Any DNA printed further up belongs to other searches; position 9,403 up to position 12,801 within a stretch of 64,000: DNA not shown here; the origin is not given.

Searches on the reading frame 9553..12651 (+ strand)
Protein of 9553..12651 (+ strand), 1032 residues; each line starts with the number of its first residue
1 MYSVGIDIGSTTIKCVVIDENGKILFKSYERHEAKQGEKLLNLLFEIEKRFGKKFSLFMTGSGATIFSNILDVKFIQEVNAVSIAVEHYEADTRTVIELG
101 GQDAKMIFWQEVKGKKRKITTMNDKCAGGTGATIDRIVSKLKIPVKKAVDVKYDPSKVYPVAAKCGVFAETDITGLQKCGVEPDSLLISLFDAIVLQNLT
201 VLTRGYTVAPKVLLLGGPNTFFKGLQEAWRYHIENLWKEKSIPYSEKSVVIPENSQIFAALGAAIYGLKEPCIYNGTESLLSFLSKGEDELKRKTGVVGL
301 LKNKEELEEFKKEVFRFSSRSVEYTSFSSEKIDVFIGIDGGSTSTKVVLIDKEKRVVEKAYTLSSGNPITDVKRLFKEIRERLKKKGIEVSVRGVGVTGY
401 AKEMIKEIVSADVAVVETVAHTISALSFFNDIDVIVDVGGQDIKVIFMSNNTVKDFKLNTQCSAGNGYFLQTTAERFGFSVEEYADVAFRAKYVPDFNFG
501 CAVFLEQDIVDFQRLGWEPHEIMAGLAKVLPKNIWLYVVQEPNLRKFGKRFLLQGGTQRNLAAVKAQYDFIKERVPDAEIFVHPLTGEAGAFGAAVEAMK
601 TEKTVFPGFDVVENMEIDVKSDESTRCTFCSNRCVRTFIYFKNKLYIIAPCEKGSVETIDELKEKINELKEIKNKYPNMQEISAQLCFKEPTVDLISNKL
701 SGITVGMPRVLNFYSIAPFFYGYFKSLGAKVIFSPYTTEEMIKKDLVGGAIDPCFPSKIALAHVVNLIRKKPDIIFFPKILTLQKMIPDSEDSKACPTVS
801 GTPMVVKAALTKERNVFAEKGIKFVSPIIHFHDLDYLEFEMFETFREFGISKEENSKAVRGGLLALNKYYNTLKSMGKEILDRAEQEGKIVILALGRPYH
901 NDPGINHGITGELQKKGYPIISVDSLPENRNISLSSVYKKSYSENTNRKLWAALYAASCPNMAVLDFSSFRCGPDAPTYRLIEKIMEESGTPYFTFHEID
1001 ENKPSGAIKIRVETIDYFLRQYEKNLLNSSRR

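Call 50: search_protein_families(library=ncbifam, proteins=[window:9553-12651:+], max_evalue=1e-15)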
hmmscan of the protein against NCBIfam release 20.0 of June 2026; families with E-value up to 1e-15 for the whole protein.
window:9553-12651:+ (1032 aa): 5 families
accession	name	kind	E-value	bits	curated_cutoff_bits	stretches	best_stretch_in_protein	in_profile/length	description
TIGR00241.1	CoA_E_activ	domain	2.4e-63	214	125.4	2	335-596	2-247/248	acyl-CoA dehydratase activase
TIGR02259.1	benz_CoA_red_A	equivalog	3.7e-40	138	578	1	387-595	225-429/432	benzoyl-CoA reductase subunit A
TIGR03286.1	methan_mark_15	hypoth_equivalog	1.3e-29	103.4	455.75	1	334-596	145-399/404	methanogenesis marker 15 protein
TIGR03192.1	benz_CoA_bzdQ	equivalog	2.9e-25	89.3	380.2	0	3-267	34-286/293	benzoyl-CoA reductase, bzd-type, subunit Q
TIGR02261.1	benz_CoA_red_D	equivalog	4e-16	59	312.85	0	337-596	5-260/262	benzoyl-CoA reductase subunit D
